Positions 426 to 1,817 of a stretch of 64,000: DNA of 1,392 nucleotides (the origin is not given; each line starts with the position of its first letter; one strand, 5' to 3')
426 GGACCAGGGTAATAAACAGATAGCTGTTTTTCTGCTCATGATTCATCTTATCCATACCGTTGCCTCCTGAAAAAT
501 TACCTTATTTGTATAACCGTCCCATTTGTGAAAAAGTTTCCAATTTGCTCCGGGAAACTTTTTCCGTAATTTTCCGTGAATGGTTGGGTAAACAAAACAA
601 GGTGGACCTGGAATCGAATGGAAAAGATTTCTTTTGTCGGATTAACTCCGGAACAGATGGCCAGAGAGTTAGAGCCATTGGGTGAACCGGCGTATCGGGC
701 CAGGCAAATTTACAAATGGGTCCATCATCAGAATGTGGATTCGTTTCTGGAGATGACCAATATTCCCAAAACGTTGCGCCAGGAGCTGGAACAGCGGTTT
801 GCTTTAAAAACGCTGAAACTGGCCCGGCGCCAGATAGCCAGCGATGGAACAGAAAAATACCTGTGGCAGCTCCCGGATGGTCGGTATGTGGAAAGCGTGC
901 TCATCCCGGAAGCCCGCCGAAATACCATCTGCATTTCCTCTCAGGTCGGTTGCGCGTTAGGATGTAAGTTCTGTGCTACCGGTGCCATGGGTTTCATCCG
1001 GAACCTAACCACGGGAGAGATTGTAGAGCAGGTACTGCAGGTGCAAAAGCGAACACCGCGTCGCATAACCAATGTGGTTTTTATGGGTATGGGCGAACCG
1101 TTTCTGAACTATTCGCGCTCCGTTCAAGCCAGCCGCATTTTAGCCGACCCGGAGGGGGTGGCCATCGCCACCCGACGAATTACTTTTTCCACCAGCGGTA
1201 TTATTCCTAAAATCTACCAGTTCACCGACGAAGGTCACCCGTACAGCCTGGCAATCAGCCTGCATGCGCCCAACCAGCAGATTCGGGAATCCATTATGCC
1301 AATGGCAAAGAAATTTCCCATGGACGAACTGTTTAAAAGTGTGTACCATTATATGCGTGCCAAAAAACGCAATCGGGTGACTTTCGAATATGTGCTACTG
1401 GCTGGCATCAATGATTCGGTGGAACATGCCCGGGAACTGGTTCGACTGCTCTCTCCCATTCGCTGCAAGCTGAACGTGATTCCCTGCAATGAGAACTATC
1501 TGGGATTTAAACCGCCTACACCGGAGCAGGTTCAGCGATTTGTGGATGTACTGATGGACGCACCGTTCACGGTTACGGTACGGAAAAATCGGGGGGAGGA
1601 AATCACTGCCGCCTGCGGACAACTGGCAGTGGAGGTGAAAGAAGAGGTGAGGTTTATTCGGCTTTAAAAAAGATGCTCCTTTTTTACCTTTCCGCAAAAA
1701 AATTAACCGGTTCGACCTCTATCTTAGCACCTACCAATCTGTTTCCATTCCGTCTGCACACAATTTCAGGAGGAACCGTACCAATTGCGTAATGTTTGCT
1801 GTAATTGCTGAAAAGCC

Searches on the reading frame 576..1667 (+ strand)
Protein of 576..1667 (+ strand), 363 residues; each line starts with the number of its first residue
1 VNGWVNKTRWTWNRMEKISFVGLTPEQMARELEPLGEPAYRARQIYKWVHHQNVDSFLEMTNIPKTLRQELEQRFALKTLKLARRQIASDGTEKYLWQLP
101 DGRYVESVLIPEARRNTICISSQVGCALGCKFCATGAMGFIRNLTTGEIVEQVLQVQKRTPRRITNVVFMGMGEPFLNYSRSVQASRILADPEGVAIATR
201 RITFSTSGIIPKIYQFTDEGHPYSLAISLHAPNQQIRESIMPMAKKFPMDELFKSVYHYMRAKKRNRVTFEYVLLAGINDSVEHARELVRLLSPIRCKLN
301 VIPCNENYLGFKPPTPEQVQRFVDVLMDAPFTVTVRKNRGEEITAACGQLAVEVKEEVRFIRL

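Call 3: search_protein_families(library=pfam, proteins=[window:576-1667:+], max_evalue=1)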
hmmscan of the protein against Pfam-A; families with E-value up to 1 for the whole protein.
window:576-1667:+ (363 aa): 4 families
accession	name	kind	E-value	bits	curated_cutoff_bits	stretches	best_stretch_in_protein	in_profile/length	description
PF21016.3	RlmN_N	-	3.1e-17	62.5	24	1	21-75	4-58/60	Ribosomal RNA large subunit methyltransferase N-terminal domain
PF04055.27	Radical_SAM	-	3.6e-16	60.2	29.5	1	121-287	2-164/166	Radical SAM superfamily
PF04755.18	PAP_fibrillin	-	0.038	14.4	22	1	149-223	78-138/198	PAP_fibrillin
PF19238.5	Radical_SAM_2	-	0.15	12.2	26.7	1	225-291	80-141/151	Radical SAM-like domain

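Call 61: find_related_loci(query=window:618-1667:+, collection=metagenome_contigs, flank=8000)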
Query window:618-1667:+ (349 aa) in metagenome_contigs; peptide patterns used: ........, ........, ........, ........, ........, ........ (x = any residue, [..] = any of these).
600 stretches matched a pattern (row limit reached: there are more); 595 encode a relative of the query (tblastn E <= 1e-3); the best 80 are kept; 80 distinct loci.
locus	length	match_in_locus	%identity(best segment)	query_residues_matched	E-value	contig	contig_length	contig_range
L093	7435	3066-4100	66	5-349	5e-167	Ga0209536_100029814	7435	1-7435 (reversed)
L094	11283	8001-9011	47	2-338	1e-105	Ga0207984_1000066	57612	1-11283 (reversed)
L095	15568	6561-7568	47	3-338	1e-103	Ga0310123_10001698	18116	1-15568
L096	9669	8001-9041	46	2-347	4e-103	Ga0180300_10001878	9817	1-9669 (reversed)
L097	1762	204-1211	49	3-338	9e-110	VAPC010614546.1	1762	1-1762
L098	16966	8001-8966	48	22-343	1e-101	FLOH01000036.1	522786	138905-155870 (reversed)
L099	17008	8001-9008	48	3-337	2e-98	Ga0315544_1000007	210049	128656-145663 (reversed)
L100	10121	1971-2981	44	2-338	6e-97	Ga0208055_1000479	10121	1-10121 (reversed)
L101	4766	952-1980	44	1-344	4e-97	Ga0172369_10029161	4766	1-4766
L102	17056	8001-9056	46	2-345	7e-96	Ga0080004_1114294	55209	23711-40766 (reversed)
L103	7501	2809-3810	46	4-337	1e-95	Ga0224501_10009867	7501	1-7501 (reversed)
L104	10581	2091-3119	44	2-344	8e-96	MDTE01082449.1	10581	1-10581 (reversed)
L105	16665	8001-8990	46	6-336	9e-96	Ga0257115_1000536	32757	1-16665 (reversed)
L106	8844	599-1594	46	5-338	4e-95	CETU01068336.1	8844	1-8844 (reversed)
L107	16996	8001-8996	43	7-338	5e-94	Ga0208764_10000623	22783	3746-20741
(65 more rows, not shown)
